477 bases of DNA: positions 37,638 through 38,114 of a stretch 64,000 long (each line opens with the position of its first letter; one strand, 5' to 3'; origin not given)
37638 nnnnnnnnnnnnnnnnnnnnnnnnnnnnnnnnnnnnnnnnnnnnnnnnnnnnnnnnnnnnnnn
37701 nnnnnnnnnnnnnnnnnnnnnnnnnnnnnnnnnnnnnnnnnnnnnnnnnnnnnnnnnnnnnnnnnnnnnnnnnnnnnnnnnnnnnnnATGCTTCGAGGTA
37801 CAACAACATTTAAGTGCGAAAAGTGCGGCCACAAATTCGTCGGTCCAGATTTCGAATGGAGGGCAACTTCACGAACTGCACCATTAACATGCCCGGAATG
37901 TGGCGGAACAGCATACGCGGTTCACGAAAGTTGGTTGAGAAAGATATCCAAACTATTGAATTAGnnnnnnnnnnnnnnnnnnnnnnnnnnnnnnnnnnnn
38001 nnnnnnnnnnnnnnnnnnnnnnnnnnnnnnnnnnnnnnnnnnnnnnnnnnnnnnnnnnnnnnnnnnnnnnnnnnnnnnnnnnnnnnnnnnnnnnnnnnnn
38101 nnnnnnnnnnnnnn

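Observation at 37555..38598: Two paralogous 72-73-aa proteins under purifying selection, one in host-like G+C DNA and one heading the AT-rich operon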

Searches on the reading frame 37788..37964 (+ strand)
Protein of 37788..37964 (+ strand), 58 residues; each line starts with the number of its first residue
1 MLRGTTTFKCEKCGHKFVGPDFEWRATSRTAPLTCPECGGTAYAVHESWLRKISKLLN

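Call 5: search_protein_families(library=pfam, proteins=[window:37788-37964:+], max_evalue=0.1)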
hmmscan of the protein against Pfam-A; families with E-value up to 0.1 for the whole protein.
window:37788-37964:+ (58 aa): 38 families (the best 25 are shown)
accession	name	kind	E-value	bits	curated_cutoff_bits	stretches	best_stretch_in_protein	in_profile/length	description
PF09723.15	Zn_ribbon_8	-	2e-07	31.3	34.4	1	8-41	6-35/41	Zinc ribbon domain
PF13717.11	Zn_ribbon_4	-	0.00021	21.6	30.3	0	5-17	23-35/36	zinc-ribbon domain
PF23455.1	DUF7129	-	0.00028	21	30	1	7-41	11-36/45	Domain of unknown function (DUF7129)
PF13465.12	zf-H2C2_2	-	0.0012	19.6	40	0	4-18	11-25/26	Zinc-finger double domain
PF01096.23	Zn_ribbon_TFIIS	-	0.0022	18.2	21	0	5-17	26-38/39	Transcription factor S-II (TFIIS)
PF14369.11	Zn_ribbon_19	-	0.0027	18.3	30.8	0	24-40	12-29/35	zinc-ribbon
PF21349.2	RUBY_RBDX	-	0.0047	16.8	26.5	0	29-39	13-23/30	Rubrerythrin, rubredoxin-like domain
PF01155.25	HypA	-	0.0049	17.3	28.9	1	6-46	69-100/112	Hydrogenase/urease nickel incorporation, metallochaperone, hypA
PF04606.18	Ogr_Delta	-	0.0051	17.1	26.3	0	34-46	1-13/47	Ogr/Delta-like zinc finger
PF24441.1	DUF7560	-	0.0056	16.8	27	0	30-40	3-13/44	Family of unknown function (DUF7560)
PF13408.12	Zn_ribbon_recom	-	0.0065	17.3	25.3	0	8-19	6-17/58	Recombinase zinc beta ribbon domain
PF13005.12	zf-IS66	-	0.0071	17.2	27.3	0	33-47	2-16/46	zinc-finger binding domain of transposase IS66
PF14311.12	DUF4379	-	0.0071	17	24.5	1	8-40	28-55/56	Probable Treble clef zinc finger domain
PF05129.18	Zn_ribbon_Elf1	-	0.0073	16.8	29.8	1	5-41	20-55/79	Transcription elongation factor Elf1 like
PF18439.7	zf_UBZ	-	0.0092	16.1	25.6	0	7-17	2-12/32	Ubiquitin-Binding Zinc Finger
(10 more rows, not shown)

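Call 6: search_protein_families(library=ncbifam, proteins=[window:37788-37964:+], max_evalue=0.1)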
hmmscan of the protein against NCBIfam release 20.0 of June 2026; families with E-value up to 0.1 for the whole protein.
window:37788-37964:+ (58 aa): 26 families (the best 25 are shown)
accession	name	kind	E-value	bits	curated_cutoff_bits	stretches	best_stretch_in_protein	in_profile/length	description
TIGR02605.1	CxxC_CxxC_SSSS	subfamily_domain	2.7e-06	27.4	31.3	1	8-43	6-37/52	FmdB family zinc ribbon protein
NF033497.1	rubre_like_arch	subfamily_domain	9.6e-06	25.2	32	1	25-41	9-25/34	rubrerythrin-like domain-containing protein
TIGR04165.1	methano_modCys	hypoth_equivalog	3.7e-05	23.9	60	1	6-18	35-47/50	TIGR04165 family Cys-rich peptide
NF047912.1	ECs_2282_CxxC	subfamily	4.1e-05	23.4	37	0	32-45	2-15/60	ECs_2282 family putative zinc-binding protein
TIGR02098.1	MJ0042_CXXC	domain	0.00011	21.7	20.9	0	33-50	3-19/38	MJ0042-type zinc finger domain-containing protein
NF045720.1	rubredox_RCKP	subfamily_domain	0.00021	20.8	45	0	7-16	3-12/34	RCKP-type rubredoxin-like domain-containing protein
NF038384.1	zinc_YnfU_fam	subfamily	0.00074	19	36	0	27-40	11-24/52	YnfU family zinc-binding protein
NF041909.1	HVO_2753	equivalog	0.0028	17.5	80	0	29-43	23-37/59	HVO_2753 family zinc finger protein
NF050000.1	IS1_IS1595_Zn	domain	0.0037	17.8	28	0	3-18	17-32/34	IS1/IS1595 family N-terminal zinc-binding domain-containing protein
TIGR04104.1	cxxc_20_cxxc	subfamily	0.0045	17.3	45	1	9-48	2-41/93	TIGR04104 family putative zinc finger protein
NF001764.0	PRK00504.1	subfamily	0.0054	17.1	40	0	30-44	5-19/50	50S ribosomal protein L33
NF011481.0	PRK14890.1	equivalog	0.0079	16.2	61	1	5-39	25-57/61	putative Zn-ribbon RNA-binding protein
NF003058.0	PRK03976.1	equivalog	0.016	15.2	87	1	4-23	51-70/91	50S ribosomal protein L37ae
TIGR03831.1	YgiT_finger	domain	0.027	14.7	20.2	0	4-20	29-45/46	YgiT-type zinc finger protein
NF001629.0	PRK00415.1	equivalog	0.029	13.9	70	0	5-20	31-46/62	30S ribosomal protein S27e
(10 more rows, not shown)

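Call 11: search_protein_families(library=padloc, proteins=[window:37788-37964:+], max_evalue=0.01)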
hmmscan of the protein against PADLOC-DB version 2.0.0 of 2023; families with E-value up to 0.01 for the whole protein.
window:37788-37964:+ (58 aa): 1 family
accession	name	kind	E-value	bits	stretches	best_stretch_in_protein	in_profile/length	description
PDLC04447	PDC-M14A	-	0.00042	18.7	1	4-40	16-51/152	-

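Call 56: search_protein_families(library=phrogs, proteins=[window:37788-37964:+], max_evalue=0.01)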
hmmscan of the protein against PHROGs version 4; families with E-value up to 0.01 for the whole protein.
window:37788-37964:+ (58 aa): 6 families
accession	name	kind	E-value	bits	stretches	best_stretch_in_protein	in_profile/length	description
phrog_6422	-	moron, auxiliary metabolic gene and host takeover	7.1e-05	24.2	1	5-47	5-45/120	Lar-like restriction alleviation protein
phrog_5602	-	unknown function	0.00059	20.4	0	7-17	18-28/60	-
phrog_26667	-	unknown function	0.0011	20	0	27-41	4-18/62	-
phrog_16186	-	unknown function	0.0013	19.7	0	29-46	3-20/50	-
phrog_5749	-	integration and excision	0.0086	15.6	0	28-55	32-59/421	transposase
phrog_12343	-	unknown function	0.0098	17.2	0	5-28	40-63/120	-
